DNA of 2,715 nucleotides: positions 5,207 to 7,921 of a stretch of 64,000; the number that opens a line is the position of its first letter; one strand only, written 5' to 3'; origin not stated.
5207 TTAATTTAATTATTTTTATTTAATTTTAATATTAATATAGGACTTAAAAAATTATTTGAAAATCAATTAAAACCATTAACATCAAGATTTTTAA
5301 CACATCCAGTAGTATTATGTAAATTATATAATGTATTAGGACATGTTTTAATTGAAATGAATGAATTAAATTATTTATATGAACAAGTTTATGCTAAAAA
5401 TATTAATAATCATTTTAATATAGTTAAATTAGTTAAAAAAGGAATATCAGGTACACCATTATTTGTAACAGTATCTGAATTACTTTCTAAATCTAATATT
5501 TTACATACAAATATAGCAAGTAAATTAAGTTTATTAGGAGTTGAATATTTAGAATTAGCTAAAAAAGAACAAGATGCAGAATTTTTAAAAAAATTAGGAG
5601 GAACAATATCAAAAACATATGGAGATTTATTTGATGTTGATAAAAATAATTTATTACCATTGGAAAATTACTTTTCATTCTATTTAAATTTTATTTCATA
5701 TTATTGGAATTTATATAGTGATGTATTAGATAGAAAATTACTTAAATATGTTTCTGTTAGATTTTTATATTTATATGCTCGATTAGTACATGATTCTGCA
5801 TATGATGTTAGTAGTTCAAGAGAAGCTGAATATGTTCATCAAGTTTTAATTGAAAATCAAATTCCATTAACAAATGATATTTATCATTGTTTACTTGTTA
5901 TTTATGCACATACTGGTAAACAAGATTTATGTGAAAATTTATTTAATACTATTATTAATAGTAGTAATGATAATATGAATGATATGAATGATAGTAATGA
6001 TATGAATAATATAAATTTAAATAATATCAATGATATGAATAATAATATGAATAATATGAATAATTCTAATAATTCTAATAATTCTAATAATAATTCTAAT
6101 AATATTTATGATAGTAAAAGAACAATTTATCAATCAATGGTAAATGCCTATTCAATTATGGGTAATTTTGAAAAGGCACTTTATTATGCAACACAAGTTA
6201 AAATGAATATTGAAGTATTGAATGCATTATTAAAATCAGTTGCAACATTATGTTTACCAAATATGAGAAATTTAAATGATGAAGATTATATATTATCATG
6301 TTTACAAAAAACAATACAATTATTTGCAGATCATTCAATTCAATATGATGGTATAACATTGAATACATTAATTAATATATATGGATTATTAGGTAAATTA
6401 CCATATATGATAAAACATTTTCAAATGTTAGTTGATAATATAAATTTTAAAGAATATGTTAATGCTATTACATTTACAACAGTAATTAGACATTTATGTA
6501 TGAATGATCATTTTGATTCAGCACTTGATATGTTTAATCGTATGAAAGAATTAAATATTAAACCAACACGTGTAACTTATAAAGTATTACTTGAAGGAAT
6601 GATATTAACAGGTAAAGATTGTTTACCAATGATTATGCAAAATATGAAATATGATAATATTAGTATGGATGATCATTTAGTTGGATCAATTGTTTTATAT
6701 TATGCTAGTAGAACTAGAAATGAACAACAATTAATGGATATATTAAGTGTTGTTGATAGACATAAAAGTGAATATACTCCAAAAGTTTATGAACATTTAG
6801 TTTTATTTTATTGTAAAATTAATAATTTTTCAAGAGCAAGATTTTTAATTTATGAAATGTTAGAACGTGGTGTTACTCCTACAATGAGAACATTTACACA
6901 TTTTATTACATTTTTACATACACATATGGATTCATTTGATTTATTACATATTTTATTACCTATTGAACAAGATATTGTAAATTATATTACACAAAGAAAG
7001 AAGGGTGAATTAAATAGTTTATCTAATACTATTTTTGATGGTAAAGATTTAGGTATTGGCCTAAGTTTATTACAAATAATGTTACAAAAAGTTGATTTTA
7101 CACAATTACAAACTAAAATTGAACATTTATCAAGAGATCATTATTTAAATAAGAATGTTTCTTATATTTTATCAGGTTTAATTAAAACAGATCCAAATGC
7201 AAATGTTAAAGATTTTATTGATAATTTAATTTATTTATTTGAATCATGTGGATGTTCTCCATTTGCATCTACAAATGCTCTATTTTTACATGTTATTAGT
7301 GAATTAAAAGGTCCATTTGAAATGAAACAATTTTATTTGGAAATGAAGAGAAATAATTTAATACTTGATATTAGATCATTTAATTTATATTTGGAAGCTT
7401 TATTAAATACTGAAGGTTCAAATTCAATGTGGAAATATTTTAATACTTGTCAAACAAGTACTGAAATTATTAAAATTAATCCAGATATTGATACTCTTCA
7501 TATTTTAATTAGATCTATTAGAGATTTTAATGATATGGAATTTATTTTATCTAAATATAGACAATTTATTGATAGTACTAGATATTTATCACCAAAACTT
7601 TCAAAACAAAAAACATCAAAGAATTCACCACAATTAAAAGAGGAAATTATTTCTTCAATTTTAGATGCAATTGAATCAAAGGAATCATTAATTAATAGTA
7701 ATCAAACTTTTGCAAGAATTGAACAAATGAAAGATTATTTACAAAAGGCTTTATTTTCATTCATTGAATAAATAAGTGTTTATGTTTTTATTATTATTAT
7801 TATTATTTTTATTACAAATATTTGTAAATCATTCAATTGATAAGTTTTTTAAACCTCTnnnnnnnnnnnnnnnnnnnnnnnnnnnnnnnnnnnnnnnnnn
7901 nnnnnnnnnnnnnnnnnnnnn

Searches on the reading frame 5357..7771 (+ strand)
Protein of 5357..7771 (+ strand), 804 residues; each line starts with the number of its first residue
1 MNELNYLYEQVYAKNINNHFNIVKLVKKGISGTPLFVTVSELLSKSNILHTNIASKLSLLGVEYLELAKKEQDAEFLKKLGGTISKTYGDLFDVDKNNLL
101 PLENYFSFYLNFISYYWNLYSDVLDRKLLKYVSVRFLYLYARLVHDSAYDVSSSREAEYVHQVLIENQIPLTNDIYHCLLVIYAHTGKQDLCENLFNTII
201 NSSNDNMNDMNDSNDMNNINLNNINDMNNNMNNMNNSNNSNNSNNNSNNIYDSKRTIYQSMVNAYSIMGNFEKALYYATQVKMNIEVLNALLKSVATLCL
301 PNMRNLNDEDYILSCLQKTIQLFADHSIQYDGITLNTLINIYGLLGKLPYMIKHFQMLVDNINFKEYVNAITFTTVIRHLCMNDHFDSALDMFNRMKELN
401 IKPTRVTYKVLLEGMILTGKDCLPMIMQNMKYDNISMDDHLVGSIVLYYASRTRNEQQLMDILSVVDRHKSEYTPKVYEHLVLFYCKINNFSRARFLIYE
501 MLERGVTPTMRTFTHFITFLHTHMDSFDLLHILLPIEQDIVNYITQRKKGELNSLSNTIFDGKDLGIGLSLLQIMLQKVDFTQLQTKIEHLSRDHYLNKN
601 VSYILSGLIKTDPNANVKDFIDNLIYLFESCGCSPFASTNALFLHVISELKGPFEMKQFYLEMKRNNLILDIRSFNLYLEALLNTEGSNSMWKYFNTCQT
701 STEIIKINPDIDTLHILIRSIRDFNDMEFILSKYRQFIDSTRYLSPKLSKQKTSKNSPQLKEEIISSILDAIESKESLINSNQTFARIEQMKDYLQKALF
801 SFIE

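Call 32: search_protein_families(library=pfam, proteins=[window:5357-7771:+], max_evalue=0.001)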
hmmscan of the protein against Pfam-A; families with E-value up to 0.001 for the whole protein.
window:5357-7771:+ (804 aa): 5 families
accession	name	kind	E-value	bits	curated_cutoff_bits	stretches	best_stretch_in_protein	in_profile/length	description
PF13041.12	PPR_2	-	9.5e-19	67.7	30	1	369-415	2-48/50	PPR repeat family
PF01535.26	PPR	-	6.3e-13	48.5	25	1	371-401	1-31/31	PPR repeat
PF13812.12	PPR_3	-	1.1e-05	25.9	25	1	368-413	13-58/63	Pentatricopeptide repeat domain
PF12854.13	PPR_1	-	0.00013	22.1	23.8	1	369-397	6-34/34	PPR repeat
PF17177.10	PPR_long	-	0.00036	20.4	27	0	476-516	90-130/211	Pentacotripeptide-repeat region of PRORP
